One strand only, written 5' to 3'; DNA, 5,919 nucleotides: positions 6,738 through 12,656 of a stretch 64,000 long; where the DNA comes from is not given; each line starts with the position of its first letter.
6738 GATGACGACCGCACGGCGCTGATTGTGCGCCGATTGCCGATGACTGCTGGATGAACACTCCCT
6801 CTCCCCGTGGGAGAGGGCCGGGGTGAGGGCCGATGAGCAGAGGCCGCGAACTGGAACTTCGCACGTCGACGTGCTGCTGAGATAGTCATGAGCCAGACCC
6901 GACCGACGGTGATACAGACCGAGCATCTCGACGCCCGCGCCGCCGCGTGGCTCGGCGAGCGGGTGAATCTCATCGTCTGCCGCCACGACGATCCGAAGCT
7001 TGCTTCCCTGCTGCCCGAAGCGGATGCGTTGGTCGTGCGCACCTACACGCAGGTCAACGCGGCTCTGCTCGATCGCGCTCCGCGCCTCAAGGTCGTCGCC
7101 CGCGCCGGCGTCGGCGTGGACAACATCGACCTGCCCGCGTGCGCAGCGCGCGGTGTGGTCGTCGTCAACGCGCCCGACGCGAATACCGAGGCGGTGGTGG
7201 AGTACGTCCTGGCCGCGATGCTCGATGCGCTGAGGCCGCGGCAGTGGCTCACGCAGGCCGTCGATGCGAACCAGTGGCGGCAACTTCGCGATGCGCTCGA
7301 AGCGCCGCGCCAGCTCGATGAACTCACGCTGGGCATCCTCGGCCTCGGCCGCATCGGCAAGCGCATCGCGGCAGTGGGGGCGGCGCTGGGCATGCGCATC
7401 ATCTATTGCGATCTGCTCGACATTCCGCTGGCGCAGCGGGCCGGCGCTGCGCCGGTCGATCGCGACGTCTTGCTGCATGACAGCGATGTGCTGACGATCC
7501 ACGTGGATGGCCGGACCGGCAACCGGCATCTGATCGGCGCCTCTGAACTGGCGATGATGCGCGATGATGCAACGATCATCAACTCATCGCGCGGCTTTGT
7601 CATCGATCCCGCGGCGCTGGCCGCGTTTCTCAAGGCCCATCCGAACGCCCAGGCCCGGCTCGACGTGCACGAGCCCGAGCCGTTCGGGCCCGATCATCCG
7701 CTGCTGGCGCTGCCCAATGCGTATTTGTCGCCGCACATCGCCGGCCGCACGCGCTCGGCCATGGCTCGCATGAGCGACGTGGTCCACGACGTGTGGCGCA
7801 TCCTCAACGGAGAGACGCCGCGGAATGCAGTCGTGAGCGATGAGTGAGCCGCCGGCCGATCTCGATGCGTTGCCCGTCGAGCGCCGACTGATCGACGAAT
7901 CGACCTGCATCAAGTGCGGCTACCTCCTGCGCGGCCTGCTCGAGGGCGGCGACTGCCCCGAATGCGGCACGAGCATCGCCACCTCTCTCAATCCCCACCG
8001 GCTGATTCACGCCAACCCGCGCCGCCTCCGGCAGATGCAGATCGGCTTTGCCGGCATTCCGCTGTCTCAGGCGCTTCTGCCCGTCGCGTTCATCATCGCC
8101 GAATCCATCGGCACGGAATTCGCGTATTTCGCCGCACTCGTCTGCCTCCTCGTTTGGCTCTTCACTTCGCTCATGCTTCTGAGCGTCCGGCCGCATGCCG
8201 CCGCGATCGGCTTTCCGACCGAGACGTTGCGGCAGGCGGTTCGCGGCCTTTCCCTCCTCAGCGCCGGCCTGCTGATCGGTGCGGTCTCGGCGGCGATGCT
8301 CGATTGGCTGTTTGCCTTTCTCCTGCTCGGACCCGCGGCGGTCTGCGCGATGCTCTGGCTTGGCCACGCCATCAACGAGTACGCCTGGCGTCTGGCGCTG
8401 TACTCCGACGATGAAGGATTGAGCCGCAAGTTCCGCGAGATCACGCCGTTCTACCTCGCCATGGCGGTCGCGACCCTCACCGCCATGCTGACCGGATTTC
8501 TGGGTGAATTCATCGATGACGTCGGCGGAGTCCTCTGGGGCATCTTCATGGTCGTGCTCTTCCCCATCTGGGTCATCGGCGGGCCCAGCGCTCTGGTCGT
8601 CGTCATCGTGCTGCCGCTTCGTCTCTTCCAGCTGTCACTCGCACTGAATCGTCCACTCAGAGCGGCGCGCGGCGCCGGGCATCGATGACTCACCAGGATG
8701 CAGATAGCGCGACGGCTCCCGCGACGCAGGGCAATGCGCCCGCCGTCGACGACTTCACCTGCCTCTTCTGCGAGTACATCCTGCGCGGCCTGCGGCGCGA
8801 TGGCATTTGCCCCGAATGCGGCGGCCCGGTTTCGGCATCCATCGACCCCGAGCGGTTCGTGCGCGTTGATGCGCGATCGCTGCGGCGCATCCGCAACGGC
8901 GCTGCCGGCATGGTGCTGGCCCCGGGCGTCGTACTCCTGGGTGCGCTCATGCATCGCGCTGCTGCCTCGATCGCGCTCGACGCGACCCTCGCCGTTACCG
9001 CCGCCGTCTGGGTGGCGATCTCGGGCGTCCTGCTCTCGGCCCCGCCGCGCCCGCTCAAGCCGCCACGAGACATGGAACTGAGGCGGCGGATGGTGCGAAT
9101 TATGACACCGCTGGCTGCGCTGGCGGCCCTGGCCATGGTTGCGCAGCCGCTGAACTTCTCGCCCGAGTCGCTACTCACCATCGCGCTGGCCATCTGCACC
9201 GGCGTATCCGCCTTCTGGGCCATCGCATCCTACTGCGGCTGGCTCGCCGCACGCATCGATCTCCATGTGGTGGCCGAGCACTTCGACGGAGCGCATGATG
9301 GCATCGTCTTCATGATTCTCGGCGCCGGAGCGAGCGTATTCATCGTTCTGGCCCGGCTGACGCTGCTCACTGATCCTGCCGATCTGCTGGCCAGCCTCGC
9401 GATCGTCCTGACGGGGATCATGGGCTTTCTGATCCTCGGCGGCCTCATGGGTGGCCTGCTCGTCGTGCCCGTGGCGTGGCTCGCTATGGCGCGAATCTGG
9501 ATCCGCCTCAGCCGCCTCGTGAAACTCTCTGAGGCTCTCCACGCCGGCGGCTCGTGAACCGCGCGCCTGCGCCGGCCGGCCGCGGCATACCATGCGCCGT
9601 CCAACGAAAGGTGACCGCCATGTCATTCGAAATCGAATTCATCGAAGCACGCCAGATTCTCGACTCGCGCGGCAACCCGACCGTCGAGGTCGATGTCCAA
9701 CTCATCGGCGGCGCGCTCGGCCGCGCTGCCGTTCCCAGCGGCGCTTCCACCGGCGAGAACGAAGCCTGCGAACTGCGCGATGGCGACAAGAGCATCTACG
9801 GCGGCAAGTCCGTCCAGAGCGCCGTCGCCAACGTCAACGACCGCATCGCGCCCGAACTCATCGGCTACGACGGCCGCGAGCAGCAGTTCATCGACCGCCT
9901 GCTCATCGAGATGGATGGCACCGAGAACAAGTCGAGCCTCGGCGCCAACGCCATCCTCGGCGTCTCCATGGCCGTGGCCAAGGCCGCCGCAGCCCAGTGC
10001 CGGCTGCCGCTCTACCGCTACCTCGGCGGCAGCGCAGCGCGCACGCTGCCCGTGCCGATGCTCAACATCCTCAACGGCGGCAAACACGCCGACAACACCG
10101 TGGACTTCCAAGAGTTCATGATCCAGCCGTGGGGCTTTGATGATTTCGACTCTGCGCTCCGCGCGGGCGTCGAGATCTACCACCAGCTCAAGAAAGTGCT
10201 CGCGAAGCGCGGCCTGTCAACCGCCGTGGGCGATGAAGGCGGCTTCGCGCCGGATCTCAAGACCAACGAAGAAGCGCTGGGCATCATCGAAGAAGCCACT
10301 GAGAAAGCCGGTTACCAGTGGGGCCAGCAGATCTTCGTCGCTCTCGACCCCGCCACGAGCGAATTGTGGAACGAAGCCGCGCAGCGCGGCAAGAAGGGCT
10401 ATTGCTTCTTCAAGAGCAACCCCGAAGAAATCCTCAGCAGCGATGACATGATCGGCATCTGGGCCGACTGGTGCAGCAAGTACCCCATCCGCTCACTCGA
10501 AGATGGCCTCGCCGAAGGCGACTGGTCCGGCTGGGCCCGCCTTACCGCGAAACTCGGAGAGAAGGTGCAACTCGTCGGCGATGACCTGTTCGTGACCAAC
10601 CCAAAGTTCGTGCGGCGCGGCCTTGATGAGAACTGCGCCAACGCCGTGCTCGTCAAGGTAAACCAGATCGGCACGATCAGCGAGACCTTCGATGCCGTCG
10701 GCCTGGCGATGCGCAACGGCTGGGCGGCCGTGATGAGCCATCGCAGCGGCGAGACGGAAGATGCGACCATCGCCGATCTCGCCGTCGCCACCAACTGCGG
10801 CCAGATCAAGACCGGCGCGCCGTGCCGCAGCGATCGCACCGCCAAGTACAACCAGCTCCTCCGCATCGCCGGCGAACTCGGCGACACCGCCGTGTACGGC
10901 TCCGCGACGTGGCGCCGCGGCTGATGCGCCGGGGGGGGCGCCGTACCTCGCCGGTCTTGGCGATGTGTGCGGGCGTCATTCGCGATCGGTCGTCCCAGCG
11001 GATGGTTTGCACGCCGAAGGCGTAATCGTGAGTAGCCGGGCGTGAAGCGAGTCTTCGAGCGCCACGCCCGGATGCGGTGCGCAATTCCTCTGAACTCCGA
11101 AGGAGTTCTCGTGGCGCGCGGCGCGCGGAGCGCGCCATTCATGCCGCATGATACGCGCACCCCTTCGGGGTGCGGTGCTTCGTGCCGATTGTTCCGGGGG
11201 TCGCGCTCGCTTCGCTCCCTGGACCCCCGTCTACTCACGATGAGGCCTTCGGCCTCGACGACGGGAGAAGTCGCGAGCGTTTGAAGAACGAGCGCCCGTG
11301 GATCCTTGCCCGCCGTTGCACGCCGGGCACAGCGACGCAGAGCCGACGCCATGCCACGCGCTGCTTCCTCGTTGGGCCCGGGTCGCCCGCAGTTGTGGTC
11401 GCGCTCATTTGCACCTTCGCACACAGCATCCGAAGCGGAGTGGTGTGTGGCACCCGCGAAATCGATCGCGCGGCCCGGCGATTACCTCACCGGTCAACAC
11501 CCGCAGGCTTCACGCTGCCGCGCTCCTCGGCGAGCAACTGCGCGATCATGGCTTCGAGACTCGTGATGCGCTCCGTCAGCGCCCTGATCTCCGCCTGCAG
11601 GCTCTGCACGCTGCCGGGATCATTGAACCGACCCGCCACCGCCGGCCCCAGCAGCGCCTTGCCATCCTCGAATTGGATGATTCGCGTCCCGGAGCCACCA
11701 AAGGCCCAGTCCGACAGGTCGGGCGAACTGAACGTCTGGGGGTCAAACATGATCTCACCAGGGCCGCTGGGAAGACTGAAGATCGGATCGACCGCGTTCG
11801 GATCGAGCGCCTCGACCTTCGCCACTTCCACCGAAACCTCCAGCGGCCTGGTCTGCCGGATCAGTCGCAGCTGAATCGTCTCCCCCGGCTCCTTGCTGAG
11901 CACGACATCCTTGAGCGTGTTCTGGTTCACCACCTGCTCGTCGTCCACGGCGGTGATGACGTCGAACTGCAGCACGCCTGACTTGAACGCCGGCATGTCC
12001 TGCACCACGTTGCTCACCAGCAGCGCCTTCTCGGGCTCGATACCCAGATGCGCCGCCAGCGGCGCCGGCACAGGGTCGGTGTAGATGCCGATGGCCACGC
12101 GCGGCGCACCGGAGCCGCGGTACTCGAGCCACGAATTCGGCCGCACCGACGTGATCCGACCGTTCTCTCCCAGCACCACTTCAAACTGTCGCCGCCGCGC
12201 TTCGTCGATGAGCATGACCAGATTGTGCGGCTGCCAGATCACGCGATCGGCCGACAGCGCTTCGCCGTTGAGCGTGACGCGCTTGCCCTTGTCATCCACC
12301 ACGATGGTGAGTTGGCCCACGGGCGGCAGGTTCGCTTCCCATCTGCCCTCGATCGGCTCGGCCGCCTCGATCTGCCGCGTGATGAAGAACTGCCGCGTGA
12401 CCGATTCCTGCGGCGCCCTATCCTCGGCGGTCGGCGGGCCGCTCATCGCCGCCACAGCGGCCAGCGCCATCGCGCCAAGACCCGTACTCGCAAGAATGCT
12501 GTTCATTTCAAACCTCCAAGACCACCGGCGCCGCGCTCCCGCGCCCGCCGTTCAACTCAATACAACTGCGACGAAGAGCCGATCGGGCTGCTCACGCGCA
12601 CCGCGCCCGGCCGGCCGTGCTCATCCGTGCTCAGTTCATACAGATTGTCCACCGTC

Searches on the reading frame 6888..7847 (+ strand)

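Call 79: search_protein_families(library=pfam, proteins=[window:6888-7847:+], max_evalue=0.0001)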
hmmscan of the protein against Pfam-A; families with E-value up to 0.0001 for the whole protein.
window:6888-7847:+ (319 aa): 2 families
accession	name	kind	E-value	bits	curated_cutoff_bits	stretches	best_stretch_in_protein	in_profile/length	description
PF02826.25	2-Hacid_dh_C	-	2.4e-43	148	25.1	1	108-285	1-178/178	D-isomer specific 2-hydroxyacid dehydrogenase, NAD binding domain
PF00389.36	2-Hacid_dh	-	3.7e-30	104.8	24.6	1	15-315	8-133/134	D-isomer specific 2-hydroxyacid dehydrogenase, catalytic domain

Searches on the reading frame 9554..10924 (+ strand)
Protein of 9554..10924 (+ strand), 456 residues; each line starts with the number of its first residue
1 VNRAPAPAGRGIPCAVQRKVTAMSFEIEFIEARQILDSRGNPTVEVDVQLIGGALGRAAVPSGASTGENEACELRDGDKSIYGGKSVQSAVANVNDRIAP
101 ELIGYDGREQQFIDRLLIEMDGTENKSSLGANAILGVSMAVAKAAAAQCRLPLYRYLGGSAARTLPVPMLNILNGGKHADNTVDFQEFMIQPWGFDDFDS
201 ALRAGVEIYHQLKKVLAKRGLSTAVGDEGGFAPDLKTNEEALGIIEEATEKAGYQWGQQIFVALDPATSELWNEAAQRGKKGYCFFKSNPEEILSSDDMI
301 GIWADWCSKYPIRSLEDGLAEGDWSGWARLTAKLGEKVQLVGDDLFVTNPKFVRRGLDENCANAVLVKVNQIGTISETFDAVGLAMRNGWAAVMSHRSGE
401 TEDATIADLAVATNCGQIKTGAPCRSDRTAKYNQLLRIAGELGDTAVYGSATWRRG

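Call 79: search_protein_families(library=pfam, proteins=[window:9554-10924:+], max_evalue=0.0001)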
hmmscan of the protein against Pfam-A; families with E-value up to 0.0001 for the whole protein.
window:9554-10924:+ (456 aa): 3 families
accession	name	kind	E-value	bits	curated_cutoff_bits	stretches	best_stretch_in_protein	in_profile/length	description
PF00113.28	Enolase_C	-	1.4e-120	402.5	21.5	1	164-451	3-290/296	Enolase, C-terminal TIM barrel domain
PF03952.21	Enolase_N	-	1.1e-58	197.5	35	1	27-157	1-131/131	Enolase, N-terminal domain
PF07476.17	MAAL_C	-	9.8e-05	22.1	27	0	333-417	135-220/249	Methylaspartate ammonia-lyase C-terminus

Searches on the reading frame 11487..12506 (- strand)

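Call 79: search_protein_families(library=pfam, proteins=[window:11487-12506:-], max_evalue=0.0001)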
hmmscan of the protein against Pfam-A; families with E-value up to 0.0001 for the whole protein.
window:11487-12506:- (339 aa): 1 family
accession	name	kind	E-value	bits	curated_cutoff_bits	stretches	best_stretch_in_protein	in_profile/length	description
PF13180.12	PDZ_2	-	3.2e-13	50.2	27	1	160-228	12-80/80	PDZ domain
